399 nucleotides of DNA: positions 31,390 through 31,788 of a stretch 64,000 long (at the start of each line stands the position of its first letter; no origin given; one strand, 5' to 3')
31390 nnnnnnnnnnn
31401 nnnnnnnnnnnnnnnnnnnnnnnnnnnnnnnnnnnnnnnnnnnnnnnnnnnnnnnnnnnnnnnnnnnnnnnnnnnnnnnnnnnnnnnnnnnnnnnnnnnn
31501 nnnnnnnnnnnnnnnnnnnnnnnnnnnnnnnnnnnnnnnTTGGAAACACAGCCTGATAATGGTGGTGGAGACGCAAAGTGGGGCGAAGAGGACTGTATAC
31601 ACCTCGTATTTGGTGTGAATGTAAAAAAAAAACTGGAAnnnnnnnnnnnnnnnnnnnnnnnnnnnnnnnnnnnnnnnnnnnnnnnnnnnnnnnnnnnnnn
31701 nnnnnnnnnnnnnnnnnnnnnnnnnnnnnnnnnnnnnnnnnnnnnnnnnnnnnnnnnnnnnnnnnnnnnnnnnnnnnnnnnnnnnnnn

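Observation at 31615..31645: Homopolymer frameshift truncates gene C but not its duplicate gene E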

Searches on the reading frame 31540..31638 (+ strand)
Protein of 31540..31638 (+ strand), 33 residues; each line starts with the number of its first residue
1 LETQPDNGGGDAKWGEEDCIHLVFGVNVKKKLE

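Call 43: list_cluster_members(proteins=[P0049, P0051, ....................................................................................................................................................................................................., window:31540-31638:+, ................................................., window:63659-63805:+, window:31411-31680:-, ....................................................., window:63640-63798:-, window:63530-63721:-])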
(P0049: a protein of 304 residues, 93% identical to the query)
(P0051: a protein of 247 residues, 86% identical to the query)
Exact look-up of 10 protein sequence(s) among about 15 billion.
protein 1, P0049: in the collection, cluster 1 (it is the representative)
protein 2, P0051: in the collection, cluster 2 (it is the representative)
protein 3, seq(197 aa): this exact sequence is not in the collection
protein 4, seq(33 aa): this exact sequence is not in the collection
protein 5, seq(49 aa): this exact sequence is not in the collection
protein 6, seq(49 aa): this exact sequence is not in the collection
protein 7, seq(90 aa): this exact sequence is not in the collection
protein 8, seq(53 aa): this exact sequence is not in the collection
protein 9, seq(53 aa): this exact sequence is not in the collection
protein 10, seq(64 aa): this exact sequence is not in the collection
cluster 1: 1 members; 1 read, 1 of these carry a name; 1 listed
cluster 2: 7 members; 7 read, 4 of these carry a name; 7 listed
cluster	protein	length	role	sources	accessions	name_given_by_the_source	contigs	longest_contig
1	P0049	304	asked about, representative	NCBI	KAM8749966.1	uncharacterized protein AB9X84_014598 [Acanthopagrus schlegelii]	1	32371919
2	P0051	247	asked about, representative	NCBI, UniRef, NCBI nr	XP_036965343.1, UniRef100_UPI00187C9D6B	CD209 antigen-like protein C [Acanthopagrus latus] | CD209 antigen-like protein C n=1 Tax=Acanthopagrus latus TaxID=8177 RepID=UPI00187C9D6B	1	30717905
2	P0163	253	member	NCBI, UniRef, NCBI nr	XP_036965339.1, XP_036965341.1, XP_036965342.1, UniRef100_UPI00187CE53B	CD209 antigen-like protein C isoform X2 [Acanthopagrus latus] | CD209 antigen-like protein C isoform X2 n=1 Tax=Acanthopagrus latus TaxID=8177 ...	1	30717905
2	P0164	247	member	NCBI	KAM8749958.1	CD209 antigen-like protein C [Acanthopagrus schlegelii]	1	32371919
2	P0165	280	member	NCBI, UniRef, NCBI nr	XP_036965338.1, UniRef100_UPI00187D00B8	CD209 antigen-like protein C isoform X1 [Acanthopagrus latus] | CD209 antigen-like protein C isoform X1 n=1 Tax=Acanthopagrus latus TaxID=8177 ...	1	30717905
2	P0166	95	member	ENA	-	-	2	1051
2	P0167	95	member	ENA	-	-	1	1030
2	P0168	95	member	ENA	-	-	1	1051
